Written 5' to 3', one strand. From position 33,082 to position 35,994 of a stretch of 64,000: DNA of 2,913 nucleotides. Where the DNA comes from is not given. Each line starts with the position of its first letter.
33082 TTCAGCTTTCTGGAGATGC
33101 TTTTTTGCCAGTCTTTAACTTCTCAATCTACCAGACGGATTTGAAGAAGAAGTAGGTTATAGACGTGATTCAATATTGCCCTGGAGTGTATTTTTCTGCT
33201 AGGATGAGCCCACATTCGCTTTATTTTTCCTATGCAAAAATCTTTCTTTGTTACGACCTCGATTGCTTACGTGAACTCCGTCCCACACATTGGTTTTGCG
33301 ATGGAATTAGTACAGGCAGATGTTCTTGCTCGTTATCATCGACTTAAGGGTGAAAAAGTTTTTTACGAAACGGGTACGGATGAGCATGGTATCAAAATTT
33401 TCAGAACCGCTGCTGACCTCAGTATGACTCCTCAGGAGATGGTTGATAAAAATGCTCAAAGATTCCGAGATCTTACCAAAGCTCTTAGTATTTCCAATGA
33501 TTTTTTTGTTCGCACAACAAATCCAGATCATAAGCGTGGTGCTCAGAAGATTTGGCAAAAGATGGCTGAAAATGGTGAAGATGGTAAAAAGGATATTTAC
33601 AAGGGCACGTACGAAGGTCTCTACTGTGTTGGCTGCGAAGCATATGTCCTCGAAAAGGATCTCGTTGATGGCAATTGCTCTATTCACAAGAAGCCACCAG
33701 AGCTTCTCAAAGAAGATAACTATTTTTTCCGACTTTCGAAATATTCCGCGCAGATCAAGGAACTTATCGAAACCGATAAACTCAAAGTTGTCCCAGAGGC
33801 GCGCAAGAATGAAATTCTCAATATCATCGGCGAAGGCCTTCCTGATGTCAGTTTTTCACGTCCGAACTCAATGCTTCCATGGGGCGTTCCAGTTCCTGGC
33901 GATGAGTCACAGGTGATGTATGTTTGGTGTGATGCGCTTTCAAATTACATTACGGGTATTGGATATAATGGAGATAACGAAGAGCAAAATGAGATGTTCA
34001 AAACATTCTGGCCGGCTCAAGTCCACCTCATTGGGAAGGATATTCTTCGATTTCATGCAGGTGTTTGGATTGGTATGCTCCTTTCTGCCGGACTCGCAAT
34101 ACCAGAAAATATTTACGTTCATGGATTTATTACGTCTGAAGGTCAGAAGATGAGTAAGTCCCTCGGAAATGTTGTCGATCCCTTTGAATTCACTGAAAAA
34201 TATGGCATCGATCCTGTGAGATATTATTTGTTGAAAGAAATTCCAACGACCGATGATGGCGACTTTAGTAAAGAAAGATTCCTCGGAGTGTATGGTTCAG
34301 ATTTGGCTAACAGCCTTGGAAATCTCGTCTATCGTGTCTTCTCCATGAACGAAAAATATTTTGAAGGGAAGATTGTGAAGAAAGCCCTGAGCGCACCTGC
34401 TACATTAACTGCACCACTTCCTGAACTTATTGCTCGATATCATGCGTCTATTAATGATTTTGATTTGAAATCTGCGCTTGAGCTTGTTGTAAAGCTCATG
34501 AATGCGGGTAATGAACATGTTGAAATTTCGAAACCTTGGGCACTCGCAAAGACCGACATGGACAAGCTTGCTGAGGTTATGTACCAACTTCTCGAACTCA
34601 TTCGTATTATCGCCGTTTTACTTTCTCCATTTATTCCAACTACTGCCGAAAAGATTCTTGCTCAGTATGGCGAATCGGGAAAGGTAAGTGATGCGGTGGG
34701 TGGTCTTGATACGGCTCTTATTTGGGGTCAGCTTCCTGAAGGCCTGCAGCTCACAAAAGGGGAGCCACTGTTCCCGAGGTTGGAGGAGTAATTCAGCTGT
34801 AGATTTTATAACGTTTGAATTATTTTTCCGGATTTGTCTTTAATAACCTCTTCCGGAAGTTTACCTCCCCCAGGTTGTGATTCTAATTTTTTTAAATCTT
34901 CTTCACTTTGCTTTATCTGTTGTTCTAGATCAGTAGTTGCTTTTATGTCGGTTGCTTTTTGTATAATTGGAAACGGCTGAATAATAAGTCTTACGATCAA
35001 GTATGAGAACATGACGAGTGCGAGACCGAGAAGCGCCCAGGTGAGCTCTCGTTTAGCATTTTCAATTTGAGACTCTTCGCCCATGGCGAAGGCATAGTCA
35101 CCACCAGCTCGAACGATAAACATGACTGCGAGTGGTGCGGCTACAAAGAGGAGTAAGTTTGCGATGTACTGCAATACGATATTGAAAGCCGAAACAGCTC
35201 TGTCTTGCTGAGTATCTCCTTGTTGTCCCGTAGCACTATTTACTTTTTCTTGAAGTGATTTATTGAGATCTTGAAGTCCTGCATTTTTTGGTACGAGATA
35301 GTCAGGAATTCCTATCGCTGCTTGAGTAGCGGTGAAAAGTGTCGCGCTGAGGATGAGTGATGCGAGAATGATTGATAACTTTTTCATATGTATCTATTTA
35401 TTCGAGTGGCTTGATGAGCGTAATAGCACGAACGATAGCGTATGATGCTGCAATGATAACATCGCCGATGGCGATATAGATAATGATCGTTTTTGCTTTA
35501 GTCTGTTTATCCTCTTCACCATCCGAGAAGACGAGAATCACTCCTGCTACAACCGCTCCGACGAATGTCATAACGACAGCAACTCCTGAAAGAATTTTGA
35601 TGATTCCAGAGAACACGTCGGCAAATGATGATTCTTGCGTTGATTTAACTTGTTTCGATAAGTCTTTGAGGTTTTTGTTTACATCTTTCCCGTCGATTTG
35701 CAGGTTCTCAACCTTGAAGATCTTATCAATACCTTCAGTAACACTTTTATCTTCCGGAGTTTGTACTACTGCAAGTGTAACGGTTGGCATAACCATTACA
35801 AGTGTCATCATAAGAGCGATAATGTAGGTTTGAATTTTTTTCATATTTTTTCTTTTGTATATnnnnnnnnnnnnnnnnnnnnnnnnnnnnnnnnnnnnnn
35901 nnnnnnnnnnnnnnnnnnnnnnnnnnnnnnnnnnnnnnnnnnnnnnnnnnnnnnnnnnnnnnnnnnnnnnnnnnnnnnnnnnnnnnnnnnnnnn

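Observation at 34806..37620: Five tandem VirB2/TrbC-like pilin paralogs contiguous with pilT, with no T4SS machinery in view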

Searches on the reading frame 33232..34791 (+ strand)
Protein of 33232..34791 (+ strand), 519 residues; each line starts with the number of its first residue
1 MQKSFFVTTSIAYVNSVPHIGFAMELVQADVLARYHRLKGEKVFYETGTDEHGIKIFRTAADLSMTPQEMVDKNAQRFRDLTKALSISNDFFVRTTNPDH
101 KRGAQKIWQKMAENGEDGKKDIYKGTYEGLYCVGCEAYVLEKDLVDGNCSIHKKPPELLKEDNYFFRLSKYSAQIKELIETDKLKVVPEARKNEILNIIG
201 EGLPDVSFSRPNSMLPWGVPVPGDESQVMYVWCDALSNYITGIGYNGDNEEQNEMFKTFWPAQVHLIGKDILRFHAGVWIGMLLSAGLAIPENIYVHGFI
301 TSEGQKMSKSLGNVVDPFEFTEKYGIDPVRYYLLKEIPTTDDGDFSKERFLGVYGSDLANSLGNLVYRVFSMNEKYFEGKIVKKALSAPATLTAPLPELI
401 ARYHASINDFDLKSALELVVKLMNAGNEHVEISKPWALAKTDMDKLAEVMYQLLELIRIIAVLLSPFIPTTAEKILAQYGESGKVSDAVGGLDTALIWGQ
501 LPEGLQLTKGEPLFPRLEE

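Call 6: search_protein_families(library=pfam, proteins=[window:33232-34791:+], max_evalue=0.001)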
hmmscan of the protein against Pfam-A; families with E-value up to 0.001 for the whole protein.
window:33232-34791:+ (519 aa): 5 families
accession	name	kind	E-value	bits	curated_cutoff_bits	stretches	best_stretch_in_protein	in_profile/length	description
PF09334.17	tRNA-synt_1g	-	1.3e-102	344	20.1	2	136-369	156-390/391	tRNA synthetases class I (M)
PF00133.28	tRNA-synt_1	-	5.5e-31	108.2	22.7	2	226-341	296-409/414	tRNA synthetases class I (I, L, M and V)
PF19303.5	Anticodon_3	-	1.8e-15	57.6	23.5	1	390-518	12-136/152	Anticodon binding domain of methionyl tRNA ligase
PF01406.26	tRNA-synt_1e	-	6.3e-12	45.9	27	2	292-336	238-283/301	tRNA synthetases class I (C) catalytic domain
PF08264.19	Anticodon_1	-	7.3e-09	36.1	25.1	1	397-486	9-100/148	Anticodon-binding domain of tRNA ligase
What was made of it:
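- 33232..34791 (+): metG (methionyl-tRNA synthetase), convergent with the array with a 14-nt gap; the most constant neighbour of the cassette. Pfam tRNA-synt_1g 344 bits (call 6).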

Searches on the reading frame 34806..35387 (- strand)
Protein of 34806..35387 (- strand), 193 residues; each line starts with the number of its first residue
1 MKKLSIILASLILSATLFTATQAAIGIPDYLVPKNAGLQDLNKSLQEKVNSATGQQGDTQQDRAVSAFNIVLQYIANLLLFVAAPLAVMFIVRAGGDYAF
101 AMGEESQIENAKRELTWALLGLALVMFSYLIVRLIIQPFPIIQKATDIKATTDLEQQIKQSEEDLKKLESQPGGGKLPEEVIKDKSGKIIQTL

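Call 3: search_protein_families(library=pfam, proteins=[window:34806-35387:-], max_evalue=1)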
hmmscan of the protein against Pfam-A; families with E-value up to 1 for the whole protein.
window:34806-35387:- (193 aa): 4 families
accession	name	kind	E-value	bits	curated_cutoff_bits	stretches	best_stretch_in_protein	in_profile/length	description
PF18895.5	T4SS_pilin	-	1.4e-06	28.7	26.6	1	71-135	8-71/71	Type IV secretion system pilin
PF16269.10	DUF4922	-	0.016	15.6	23.6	1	133-170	81-118/146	Domain of unknown function (DUF4922)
PF04246.17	RseC_MucC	-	0.12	12.7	24.4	1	78-135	67-114/130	Positive regulator of sigma(E), RseC/MucC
PF14257.11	DUF4349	-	0.22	11.3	27.7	0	142-171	108-137/213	Domain of unknown function (DUF4349)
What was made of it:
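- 34806..35387 (-): p5 (193 aa): signal peptide, ectodomain, hairpin with loop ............, 48-aa hydrophilic C-terminal tail. PF18895 28.7 bits (call 3).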

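Call 25: search_protein_families(library=ncbifam, proteins=[window:34806-35387:-], max_evalue=0.01)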
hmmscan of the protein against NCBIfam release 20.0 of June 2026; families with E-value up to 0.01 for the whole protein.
window:34806-35387:- (193 aa): 1 family
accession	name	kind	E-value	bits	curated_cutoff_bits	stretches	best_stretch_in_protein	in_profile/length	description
NF046050.1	CPBP_fam_MroQ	equivalog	0.0047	16.4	270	1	74-155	43-120/243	intramembrane glutamic endopeptidase MroQ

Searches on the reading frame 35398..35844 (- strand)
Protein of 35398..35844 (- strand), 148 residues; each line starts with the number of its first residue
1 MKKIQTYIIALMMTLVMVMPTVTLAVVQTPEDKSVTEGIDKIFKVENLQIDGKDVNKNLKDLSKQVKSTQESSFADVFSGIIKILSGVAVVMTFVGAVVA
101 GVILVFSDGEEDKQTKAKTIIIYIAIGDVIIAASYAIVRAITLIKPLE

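Call 3: search_protein_families(library=pfam, proteins=[window:35398-35844:-], max_evalue=1)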
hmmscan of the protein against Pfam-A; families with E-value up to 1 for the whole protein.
window:35398-35844:- (148 aa): 12 families
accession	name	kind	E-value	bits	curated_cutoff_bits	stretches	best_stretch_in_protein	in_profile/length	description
PF18895.5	T4SS_pilin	-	1.1e-06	29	26.6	1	77-141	8-71/71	Type IV secretion system pilin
PF20990.2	DUF2207_C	-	0.0016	18.6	33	1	38-135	93-181/247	Predicted membrane protein (DUF2207) C-terminal domain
PF14802.11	TMEM192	-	0.012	15.2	25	1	64-125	6-66/236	TMEM192 family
PF20535.3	DUF6750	-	0.022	15.1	27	1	94-140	71-116/128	Family of unknown function (DUF6750)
PF07331.16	TctB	-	0.032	14.8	29.1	1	26-136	49-126/137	Tripartite tricarboxylate transporter TctB family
PF05698.19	Trigger_C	-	0.078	13.5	22.7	1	39-71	100-131/162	Bacterial trigger factor protein (TF) C-terminus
PF24800.1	DUF7702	-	0.086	12.5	27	1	62-146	92-175/244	Domain of unknown function (DUF7702)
PF04791.21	LMBR1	-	0.13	11.5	31.9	1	5-73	160-235/510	LMBR1-like membrane protein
PF17310.7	DUF5357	-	0.21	10.6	25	1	91-133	77-120/322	Family of unknown function (DUF5357)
PF11070.13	DUF2871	-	0.24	12.1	27.4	0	4-42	74-112/134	Protein of unknown function (DUF2871)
PF20087.4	DUF6479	-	0.36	11.7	25.4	1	66-102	6-42/120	Family of unknown function (DUF6479)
PF00335.26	Tetraspanin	-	0.5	10.4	32.1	0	87-135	16-62/225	Tetraspanin family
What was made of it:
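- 35398..35844 (-): p4 (148 aa): signal peptide, short ectodomain, hairpin with loop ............. PF18895 29.0 bits (call 3).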

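Call 25: search_protein_families(library=ncbifam, proteins=[window:35398-35844:-], max_evalue=0.01)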
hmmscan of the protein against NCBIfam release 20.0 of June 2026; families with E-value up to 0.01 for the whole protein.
window:35398-35844:- (148 aa): 1 family
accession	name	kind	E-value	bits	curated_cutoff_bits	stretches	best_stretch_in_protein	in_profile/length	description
NF045849.1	ICE_MMCAP2_0565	equivalog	0.00011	21.8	40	1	76-143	8-78/80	Mbov_0395 family pilin-like conjugal transfer protein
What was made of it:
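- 35398..35844 (-): NF045849 21.8 bits, below cut-off (call 25).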
